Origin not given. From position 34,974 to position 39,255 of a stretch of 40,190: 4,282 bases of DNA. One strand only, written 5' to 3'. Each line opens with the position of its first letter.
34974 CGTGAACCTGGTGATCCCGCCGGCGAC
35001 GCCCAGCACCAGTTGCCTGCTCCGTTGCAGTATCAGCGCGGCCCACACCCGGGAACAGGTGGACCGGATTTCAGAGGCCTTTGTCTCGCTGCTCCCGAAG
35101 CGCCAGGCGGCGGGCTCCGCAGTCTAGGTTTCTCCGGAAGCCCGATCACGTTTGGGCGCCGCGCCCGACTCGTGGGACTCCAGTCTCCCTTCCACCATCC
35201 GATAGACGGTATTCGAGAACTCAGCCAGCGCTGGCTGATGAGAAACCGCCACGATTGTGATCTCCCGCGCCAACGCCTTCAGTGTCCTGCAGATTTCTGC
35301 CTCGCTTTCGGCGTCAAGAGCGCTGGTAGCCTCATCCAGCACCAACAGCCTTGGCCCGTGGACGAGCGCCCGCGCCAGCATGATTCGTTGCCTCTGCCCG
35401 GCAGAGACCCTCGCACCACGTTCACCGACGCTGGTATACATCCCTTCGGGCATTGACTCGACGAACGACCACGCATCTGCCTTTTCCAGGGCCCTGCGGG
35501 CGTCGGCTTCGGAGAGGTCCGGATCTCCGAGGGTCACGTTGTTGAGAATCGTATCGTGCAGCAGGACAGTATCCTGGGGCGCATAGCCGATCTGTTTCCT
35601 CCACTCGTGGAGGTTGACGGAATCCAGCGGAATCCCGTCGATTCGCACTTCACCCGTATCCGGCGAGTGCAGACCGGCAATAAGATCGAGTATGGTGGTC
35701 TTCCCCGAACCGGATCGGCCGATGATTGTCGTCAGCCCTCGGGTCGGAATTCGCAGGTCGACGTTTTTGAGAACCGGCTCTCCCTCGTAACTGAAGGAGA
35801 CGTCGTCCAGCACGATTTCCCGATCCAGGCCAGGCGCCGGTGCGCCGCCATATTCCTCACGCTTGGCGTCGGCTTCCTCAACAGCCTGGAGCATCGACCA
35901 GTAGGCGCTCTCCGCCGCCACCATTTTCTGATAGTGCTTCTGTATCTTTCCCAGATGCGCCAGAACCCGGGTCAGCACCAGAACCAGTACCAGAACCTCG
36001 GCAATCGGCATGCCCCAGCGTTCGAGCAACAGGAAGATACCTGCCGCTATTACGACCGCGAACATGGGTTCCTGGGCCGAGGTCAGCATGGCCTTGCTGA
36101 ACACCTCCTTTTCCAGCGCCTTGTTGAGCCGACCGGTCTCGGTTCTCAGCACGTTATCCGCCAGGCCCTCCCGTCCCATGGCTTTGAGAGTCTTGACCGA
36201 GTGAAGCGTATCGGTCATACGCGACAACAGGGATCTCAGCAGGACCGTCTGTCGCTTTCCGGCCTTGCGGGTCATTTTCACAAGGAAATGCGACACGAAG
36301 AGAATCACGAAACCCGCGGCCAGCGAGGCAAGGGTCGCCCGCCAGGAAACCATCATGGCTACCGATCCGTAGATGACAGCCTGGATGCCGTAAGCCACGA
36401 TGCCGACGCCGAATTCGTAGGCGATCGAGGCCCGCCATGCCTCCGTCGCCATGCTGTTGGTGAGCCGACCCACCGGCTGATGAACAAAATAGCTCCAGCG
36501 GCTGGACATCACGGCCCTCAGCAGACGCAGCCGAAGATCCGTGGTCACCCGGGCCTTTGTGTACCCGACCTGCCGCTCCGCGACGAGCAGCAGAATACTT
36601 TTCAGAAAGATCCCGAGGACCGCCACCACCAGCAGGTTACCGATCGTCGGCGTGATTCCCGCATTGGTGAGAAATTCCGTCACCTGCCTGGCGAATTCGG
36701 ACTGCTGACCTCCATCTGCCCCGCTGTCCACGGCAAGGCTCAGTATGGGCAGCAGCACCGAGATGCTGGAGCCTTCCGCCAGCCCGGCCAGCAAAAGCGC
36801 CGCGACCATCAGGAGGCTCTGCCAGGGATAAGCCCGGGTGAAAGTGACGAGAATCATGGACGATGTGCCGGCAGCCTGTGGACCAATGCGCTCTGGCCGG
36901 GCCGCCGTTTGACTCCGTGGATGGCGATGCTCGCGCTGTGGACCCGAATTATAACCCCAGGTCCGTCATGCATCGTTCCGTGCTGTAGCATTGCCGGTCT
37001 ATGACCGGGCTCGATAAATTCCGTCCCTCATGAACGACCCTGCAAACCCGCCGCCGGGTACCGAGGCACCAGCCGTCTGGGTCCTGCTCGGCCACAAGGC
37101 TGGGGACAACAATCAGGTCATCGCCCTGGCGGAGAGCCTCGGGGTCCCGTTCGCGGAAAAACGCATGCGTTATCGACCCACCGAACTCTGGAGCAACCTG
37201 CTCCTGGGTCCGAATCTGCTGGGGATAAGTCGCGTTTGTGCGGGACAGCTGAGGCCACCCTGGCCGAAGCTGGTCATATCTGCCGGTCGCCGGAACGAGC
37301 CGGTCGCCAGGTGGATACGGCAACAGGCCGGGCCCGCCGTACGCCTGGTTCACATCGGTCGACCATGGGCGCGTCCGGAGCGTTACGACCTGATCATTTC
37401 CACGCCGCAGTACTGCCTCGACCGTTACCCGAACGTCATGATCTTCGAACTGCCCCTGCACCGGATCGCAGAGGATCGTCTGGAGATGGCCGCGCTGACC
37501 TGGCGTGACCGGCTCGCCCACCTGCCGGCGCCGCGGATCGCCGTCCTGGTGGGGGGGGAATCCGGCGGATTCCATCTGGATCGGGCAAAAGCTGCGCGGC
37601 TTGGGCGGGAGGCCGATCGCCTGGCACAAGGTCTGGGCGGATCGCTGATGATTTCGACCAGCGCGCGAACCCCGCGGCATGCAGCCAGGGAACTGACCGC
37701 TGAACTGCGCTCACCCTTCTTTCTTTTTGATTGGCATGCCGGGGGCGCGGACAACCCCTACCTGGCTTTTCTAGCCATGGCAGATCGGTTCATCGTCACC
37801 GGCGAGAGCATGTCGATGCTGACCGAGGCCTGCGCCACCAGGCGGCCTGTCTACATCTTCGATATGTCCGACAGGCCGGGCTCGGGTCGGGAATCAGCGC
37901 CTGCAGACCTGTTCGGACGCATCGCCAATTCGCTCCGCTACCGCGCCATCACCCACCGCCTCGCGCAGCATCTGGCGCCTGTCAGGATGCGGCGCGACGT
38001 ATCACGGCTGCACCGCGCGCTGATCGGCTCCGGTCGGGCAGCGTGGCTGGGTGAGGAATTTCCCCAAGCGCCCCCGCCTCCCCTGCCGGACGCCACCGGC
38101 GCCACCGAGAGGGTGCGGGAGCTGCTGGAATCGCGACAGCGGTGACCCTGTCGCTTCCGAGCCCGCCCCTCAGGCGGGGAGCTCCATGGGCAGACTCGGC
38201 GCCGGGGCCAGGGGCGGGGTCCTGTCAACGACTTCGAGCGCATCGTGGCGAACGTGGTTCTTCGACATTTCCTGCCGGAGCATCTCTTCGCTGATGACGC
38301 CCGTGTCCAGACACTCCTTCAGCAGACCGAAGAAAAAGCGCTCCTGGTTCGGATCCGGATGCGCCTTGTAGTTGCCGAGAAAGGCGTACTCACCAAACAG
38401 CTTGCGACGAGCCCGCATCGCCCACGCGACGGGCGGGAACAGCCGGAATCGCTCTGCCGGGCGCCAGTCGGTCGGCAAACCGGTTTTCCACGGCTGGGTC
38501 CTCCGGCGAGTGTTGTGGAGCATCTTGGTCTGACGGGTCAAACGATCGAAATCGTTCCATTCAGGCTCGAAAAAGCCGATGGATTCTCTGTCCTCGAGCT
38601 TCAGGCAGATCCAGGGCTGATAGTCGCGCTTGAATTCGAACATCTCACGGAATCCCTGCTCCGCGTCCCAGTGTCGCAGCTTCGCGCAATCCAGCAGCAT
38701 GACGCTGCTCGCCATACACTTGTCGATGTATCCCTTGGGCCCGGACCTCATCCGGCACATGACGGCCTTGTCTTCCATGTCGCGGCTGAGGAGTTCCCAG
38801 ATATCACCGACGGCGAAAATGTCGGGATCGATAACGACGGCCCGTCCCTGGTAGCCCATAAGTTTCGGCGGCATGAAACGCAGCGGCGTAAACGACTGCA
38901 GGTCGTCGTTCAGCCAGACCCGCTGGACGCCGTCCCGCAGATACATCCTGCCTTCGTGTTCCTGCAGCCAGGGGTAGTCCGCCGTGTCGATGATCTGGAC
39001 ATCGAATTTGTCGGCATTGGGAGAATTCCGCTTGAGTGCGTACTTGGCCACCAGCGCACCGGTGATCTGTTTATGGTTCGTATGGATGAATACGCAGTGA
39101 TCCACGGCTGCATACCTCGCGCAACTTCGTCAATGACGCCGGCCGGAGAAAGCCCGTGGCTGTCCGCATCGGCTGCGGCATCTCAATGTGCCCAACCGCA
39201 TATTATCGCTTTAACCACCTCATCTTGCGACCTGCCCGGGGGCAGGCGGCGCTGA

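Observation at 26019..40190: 14-kb cluster combining sphingoid-base synthesis, five predicted glycosyltransferases, three sulfotransferases and a lipid-type ABC exporter: candidate pathway for a sulfated glyco(sphingo)lipid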

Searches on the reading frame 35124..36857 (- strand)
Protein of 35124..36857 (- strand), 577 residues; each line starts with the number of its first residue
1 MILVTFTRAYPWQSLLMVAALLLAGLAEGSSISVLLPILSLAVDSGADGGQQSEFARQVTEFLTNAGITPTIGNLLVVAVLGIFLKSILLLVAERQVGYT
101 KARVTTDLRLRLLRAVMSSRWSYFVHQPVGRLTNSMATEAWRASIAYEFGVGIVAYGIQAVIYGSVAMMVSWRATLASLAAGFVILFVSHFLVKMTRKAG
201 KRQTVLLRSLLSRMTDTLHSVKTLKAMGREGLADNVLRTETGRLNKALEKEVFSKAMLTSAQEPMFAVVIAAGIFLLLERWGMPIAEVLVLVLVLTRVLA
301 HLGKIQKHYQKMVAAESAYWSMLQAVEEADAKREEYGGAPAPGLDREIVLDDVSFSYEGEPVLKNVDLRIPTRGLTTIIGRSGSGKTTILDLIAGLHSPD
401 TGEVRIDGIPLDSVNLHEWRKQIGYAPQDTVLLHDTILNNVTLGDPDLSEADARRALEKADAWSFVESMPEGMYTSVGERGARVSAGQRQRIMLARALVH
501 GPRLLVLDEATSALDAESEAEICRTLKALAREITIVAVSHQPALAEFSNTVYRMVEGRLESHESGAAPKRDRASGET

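Call 4: search_protein_families(library=pfam, proteins=[window:35124-36857:-], max_evalue=0.01)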
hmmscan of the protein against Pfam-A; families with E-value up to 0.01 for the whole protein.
window:35124-36857:- (577 aa): 11 families
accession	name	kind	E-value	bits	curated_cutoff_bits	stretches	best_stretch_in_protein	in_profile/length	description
PF00005.33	ABC_tran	-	3.1e-30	106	25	1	363-512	1-137/137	ABC transporter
PF00664.28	ABC_membrane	-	1.5e-19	71.2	28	1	55-275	21-244/274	ABC transporter transmembrane region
PF13304.12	AAA_21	-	6.1e-07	30.2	27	1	375-398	1-24/304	AAA domain, putative AbiEii toxin, Type IV TA system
PF02463.25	SMC_N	-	7.4e-07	29.2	40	1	493-556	150-213/220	RecF/RecN/SMC N terminal domain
PF13555.12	AAA_29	-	1.6e-05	25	27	1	366-400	15-49/61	P-loop containing region of AAA domain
PF09818.15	ABC_ATPase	-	6e-05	22.6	23.2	0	450-514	125-188/283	P-loop domain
PF13476.12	AAA_23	-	0.00011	23.3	27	1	366-394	15-40/201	AAA domain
PF13401.12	AAA_22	-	0.00066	20.4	27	0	372-529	4-107/130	AAA domain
PF05621.17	TniB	-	0.0013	18.7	22.4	0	489-544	109-166/189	Bacterial TniB protein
PF13191.12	AAA_16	-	0.003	18.5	32.6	1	373-529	24-159/167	AAA ATPase domain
PF13481.12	AAA_25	-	0.0065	16.6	27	0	358-390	18-50/195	AAA domain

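Call 6: search_protein_families(library=ncbifam, proteins=[window:35124-36857:-], max_evalue=1)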
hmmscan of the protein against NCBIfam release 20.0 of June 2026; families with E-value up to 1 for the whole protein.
window:35124-36857:- (577 aa): 198 families (the best 25 are shown)
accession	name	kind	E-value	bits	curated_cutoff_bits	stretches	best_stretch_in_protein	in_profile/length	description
NF045513.1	HepA_fam_ABC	equivalog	2.4e-82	277.3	725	1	9-558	31-585/610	heterocyst formation ABC transporter subunit HepA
TIGR02857.1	CydD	equivalog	3.1e-73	247.5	435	1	56-552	27-527/529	thiol reductant ABC exporter subunit CydD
TIGR02203.1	MsbA_lipidA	equivalog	3.7e-69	233.7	602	1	8-559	8-546/572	lipid A export permease/ATP-binding protein MsbA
TIGR03375.1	type_I_sec_LssB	subfamily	1.8e-63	214.9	693.1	1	165-559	280-679/696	type I secretion system permease/ATPase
TIGR02868.1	CydC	equivalog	1.2e-62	212.3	329.05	1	164-542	145-530/530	thiol reductant ABC exporter subunit CydC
TIGR02204.1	MsbA_rel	hypoth_equivalog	2.1e-60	205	780.4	1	3-559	9-552/576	ABC transporter, permease/ATP-binding protein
NF050066.1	LPSTprtrPglK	equivalog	1e-59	202.5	1000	1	22-557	25-558/558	BC-type lipopolysaccharide transporter PglK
NF010178.0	PRK13657.1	equivalog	9.6e-58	196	733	1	158-559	142-547/588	glucan ABC transporter ATP-binding protein/ permease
TIGR03797.1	NHLM_micro_ABC2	equivalog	8.8e-57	193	709.4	1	75-560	182-663/686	NHLP bacteriocin export ABC transporter permease/ATPase subunit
TIGR00958.1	3a01208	subfamily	1.7e-56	191.9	874.6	1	84-561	212-693/711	antigen peptide transporter 2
TIGR03796.1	NHLM_micro_ABC1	equivalog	1.4e-55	188.8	853.3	1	72-541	193-671/710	NHLP family bacteriocin export ABC transporter peptidase/permease/ATPase subunit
NF008381.0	PRK11176.1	equivalog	2.2e-55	188.2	867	1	77-557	68-554/582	lipid A ABC transporter ATP-binding protein/permease MsbA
TIGR01846.1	type_I_sec_HlyB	subfamily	5.9e-54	183.5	725.55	1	75-559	185-669/694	type I secretion system permease/ATPase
NF008056.1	PRK10790.1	equivalog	8.9e-53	179.7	746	1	98-541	90-534/584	SmdB family multidrug efflux ABC transporter permease/ATP-binding protein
NF008379.0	PRK11174.1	equivalog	7.5e-52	176.8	684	1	166-559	157-561/588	heme ABC transporter permease/ATP-binding protein CydD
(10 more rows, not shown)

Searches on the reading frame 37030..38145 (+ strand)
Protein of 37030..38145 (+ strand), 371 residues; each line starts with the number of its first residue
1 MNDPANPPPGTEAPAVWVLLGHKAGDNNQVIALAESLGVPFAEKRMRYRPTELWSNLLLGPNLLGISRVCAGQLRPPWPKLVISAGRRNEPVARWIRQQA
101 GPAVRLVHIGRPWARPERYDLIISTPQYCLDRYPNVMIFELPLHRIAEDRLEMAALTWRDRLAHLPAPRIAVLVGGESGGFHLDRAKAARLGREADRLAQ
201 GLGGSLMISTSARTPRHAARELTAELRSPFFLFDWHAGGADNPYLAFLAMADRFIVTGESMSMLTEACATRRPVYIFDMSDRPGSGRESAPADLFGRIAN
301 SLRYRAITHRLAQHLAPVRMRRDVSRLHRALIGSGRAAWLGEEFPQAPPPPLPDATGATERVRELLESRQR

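Call 5: search_protein_families(library=pfam, proteins=[window:37030-38145:+], max_evalue=0.01)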
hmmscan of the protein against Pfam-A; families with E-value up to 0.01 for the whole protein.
window:37030-38145:+ (371 aa): 1 family
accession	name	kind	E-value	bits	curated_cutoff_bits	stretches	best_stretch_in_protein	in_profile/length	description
PF06258.17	Mito_fiss_Elm1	-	1.7e-64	218.3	27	1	24-287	1-261/304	Mitochondrial fission ELM1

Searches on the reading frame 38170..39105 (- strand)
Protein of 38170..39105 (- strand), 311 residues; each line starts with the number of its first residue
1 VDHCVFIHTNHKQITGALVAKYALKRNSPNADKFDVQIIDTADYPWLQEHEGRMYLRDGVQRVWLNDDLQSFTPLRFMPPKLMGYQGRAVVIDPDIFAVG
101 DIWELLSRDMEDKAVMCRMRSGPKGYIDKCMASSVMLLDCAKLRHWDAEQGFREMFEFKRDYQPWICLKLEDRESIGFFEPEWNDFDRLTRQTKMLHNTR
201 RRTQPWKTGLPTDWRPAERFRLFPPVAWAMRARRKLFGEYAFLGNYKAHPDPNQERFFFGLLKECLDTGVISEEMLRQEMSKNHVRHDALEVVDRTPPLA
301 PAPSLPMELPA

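Call 5: search_protein_families(library=pfam, proteins=[window:38170-39105:-], max_evalue=0.01)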
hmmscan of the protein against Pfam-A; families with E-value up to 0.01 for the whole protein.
window:38170-39105:- (311 aa): 0 families

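Call 6: search_protein_families(library=ncbifam, proteins=[window:38170-39105:-], max_evalue=1)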
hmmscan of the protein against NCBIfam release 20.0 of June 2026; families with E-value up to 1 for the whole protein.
window:38170-39105:- (311 aa): 0 families

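Call 7: search_protein_families(library=pfam, proteins=[window:38170-39105:-], max_evalue=10)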
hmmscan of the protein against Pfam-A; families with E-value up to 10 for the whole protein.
window:38170-39105:- (311 aa): 1 family
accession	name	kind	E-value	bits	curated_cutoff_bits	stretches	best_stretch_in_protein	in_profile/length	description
PF01501.26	Glyco_transf_8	-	0.24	11.4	24.3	1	75-117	88-130/253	Glycosyl transferase family 8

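Call 22: find_encoding_contigs(protein=window:38170-39105:-, flank=10000, max_places=4)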
Protein window:38170-39105:- (311 aa): 23 contigs read that carry it; 4 places shown.
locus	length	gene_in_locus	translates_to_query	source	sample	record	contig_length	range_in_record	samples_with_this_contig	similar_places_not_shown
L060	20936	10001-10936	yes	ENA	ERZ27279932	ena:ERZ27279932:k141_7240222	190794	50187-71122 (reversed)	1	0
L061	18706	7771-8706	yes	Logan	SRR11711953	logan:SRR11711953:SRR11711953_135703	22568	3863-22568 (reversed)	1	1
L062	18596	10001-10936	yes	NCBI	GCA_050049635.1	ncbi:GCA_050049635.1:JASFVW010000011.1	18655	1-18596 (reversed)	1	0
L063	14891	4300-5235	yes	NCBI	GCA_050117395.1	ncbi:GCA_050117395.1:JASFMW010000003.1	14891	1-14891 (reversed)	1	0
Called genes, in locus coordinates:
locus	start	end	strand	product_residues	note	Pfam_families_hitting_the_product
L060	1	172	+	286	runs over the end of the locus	-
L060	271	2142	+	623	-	PF01408:GFO_IDH_MocA, PF02894:GFO_IDH_MocA_C, PF22725:GFO_IDH_MocA_C3, PF05721:PhyH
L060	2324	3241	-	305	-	-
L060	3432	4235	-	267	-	PF01370:Epimerase, PF07993:NAD_binding_4 (faint), PF13460:NAD_binding_10, PF01073:3Beta_HSD (weak)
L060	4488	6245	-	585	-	PF00501:AMP-binding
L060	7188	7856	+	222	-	PF01128:IspD (faint), PF12804:NTP_transf_3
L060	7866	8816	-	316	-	PF00149:Metallophos, PF12850:Metallophos_2 (weak)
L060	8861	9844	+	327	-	-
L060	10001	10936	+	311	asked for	-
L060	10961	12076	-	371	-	PF06258:Mito_fiss_Elm1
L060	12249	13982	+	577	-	PF00664:ABC_membrane, PF02463:SMC_N (faint), PF00005:ABC_tran, PF13304:AAA_21 (faint), PF13555:AAA_29 (faint)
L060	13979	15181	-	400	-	PF00155:Aminotran_1_2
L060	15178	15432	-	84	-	PF00550:PP-binding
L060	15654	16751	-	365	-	PF06258:Mito_fiss_Elm1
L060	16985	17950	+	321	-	PF13469:Sulfotransfer_3 (faint), PF00685:Sulfotransfer_1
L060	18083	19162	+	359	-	PF06258:Mito_fiss_Elm1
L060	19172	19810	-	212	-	PF13640:2OG-FeII_Oxy_3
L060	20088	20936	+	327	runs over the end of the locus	PF00685:Sulfotransfer_1, PF13469:Sulfotransfer_3 (weak)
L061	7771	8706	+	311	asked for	-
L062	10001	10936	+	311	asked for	-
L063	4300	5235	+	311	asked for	-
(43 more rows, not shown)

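Call 47: search_protein_families(library=pfam, proteins=[L060:2324-3241:-, L060:8861-9844:+], max_evalue=0.01)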
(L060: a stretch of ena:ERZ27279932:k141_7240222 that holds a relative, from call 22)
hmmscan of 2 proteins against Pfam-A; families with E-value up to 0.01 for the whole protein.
L060:2324-3241:- (305 aa): 0 families

L060:8861-9844:+ (327 aa): 0 families

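Call 86: search_protein_families(library=ncbifam, proteins=[L060:8861-9844:+, L060:7866-8816:-, L060:4488-6245:-, L060:3432-4394:-, L060:271-2142:+, L060:2324-3241:-], max_evalue=0.001)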
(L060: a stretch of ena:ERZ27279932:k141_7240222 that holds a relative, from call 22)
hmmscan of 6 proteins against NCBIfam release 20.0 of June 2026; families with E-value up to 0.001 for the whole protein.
L060:8861-9844:+ (327 aa): 0 families

L060:7866-8816:- (316 aa): 5 families
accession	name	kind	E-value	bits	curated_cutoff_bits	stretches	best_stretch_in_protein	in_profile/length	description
NF053862.1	DS9_1_antiphage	equivalog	2.8e-14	52.8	420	2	168-270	361-481/486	anti-phage phosphoesterase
TIGR04123.1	P_estr_lig_assc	hypoth_equivalog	1.3e-05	24.7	150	1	59-123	52-117/207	ligase-associated DNA damage response endonuclease PdeM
NF003743.0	PRK05340.1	equivalog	6.2e-05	22.3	134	0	216-249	175-208/242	UDP-2,3-diacylglucosamine diphosphatase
NF050112.1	PhdiestSpdARhizob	equivalog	0.00011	21.9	400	0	72-241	40-200/264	2', 3'cyclic nucleotide phosphodiesterase SpdA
NF008359.0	PRK11148.1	equivalog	0.00061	19.4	225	0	170-240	135-206/275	3',5'-cyclic-AMP phosphodiesterase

L060:4488-6245:- (585 aa): 103 families (the best 25 are shown)
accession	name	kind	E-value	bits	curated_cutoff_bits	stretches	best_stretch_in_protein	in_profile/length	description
NF006624.1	PRK09192.1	subfamily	1.2e-241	803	600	1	3-567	1-562/567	fatty acyl-AMP ligase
NF005850.0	PRK07768.1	subfamily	1.3e-99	334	572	1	40-564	23-542/545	long-chain-fatty-acid--CoA ligase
NF004282.0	PRK05691.1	subfamily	1.9e-90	302.9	4090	1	35-565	29-558/4334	non-ribosomal peptide synthase/polyketide synthase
NF038339.3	FAAL_FadD32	equivalog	6.7e-71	239.2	975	1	44-499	50-521/625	long-chain-fatty-acid--AMP ligase FadD32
NF040633.1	FadD32_Coryne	exception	6.2e-70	236.2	875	2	169-566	197-613/614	FadD32-like long-chain-fatty-acid--AMP ligase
NF009124.0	PRK12476.1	subfamily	1.3e-69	235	922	1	47-568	69-607/612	fatty acyl-AMP ligase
NF004510.0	PRK05851.1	equivalog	1.2e-66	224.9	621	1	164-564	143-519/525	long-chain-fatty acid--ACP ligase MbtM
NF004509.1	PRK05850.1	subfamily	3.9e-64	216.9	775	1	44-567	35-570/578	fatty-acid--AMP ligase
NF004837.0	PRK06187.1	subfamily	9.4e-57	192.4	476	1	36-567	28-524/531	long-chain-fatty-acid--CoA ligase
NF038337.1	FAAL_FadD21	exception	8.3e-52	176.5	1100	1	44-566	36-570/579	fatty-acid--AMP ligase FAAL21/FadD21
NF038338.1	FAAL_FadD28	exception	9.4e-46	156.3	1100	1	175-566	165-571/580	fatty-acid--AMP ligase FAAL28/FadD28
NF005702.0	PRK07514.1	subfamily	4.8e-45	153.9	558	1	46-567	29-502/506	malonyl-CoA synthase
NF005801.1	PRK07656.1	equivalog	1.6e-39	135.9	657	2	384-487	335-430/500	FadD3 family acyl-CoA ligase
NF006182.0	PRK08316.1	subfamily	1.5e-38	132.6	663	2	46-339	36-324/523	fatty acyl-CoA synthetase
TIGR01733.1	AA-adenyl-dom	subfamily_domain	1.1e-37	129.9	317.4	1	49-487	2-405/409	amino acid adenylation domain-containing protein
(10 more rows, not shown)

L060:3432-4394:- (320 aa): 16 families
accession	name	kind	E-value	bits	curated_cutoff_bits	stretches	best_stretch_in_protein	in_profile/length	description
TIGR03466.1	HpnA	hypoth_equivalog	5.4e-22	78.1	367.65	1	12-280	4-289/327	hopanoid-associated sugar epimerase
NF042422.1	oxyalk_red_OleD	equivalog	1.1e-17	64.4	580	1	12-201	4-212/329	2-alkyl-3-oxoalkanoate reductase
NF042423.1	oxyalk_red_Shew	equivalog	1.1e-15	57.5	580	1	11-117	11-117/331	2-alkyl-3-oxoalkanoate reductase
TIGR01746.1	Thioester-redct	subfamily_domain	5.2e-14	52.2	213.35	1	63-243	80-286/371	thioester reductase domain-containing protein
NF047837.1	UDPAcbARedWbcJ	equivalog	2.1e-11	43.3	500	1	48-202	22-182/372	UDP-2-acetamido-2,6-beta-L-arabino-hexul-4-ose reductase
NF058621.1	DiazavRedAvaA7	equivalog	6.1e-11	42.5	400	1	11-124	3-120/304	3-diazoavenalumate denitrifying reductase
NF050030.1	thlkprotThyD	equivalog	8.7e-11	41.5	400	1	11-242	3-255/305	thylakoid membrane protein ThyD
TIGR04180.1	EDH_00030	hypoth_equivalog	3e-10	39.7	475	1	12-162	2-179/297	NAD-dependent 4,6-dehydratase LegB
NF052578.1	StrlDmthSdmBMthl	equivalog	3.6e-10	40.1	600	1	13-164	5-175/328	sterol demethylase protein SdmB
NF041293.1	G6PDh_Azf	equivalog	5.9e-10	39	400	1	11-121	5-118/252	NAD-dependent glucose-6-phosphate dehydrogenase Azf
TIGR01214.1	rmlD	equivalog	3.1e-08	33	224.05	1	11-113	2-96/285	dTDP-4-dehydrorhamnose reductase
TIGR01777.1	yfcH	hypoth_equivalog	5.5e-08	32.7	207.35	1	11-81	1-67/292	TIGR01777 family oxidoreductase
TIGR01179.1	galE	equivalog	1.5e-05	24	262.3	1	12-120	3-123/332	UDP-glucose 4-epimerase GalE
NF006073.0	PRK08219.1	equivalog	7e-05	22.6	218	1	10-167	5-179/227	SDR family oxidoreductase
NF007956.0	PRK10675.1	subfamily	0.00056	19.1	394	0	44-134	46-141/338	UDP-glucose 4-epimerase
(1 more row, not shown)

L060:271-2142:+ (623 aa): 10 families
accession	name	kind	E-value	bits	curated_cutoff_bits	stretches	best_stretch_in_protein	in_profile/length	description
TIGR04380.1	myo_inos_iolG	equivalog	1.3e-22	80.1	355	1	7-192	4-186/330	inositol 2-dehydrogenase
TIGR01762.1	chlorin-enz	subfamily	1.1e-17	64.4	226.3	2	416-521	60-169/288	chlorinating enzyme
NF052479.1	LevoglcsnDh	equivalog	8.6e-17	60.9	650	1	36-209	42-220/386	levoglucosan dehydrogenase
NF041392.1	XylDh_Gfo6_Halo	equivalog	2.4e-15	56.2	350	1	5-174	17-194/350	D-xylose 1-dehydrogenase Gfo6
NF007574.0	PRK10206.1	equivalog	2.8e-14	52.9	352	1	32-192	31-188/345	oxidoreductase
NF008607.0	PRK11579.1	subfamily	3.5e-13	49.3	330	1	3-192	3-190/346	oxidoreductase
NF040723.1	UDP-GlcNAcDh_Arch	equivalog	2.5e-12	46.9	450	1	8-154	4-147/302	UDP-N-acetylglucosamine 3-dehydrogenase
NF052679.1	InsChiInosDhIolG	equivalog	8e-11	41.5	540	1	5-171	3-171/343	bifunctional inositol 2-dehydrogenase/D-chiro-inositol 1-dehydrogenase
TIGR02408.1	ectoine_ThpD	equivalog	3.9e-05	23.1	336.5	1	424-514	87-174/277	ectoine hydroxylase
NF045813.1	DxPntBtaHylase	equivalog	0.0003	20.2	550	1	428-568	92-240/285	1-deoxypentalenic acid 11-beta-hydroxylase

L060:2324-3241:- (305 aa): 0 families
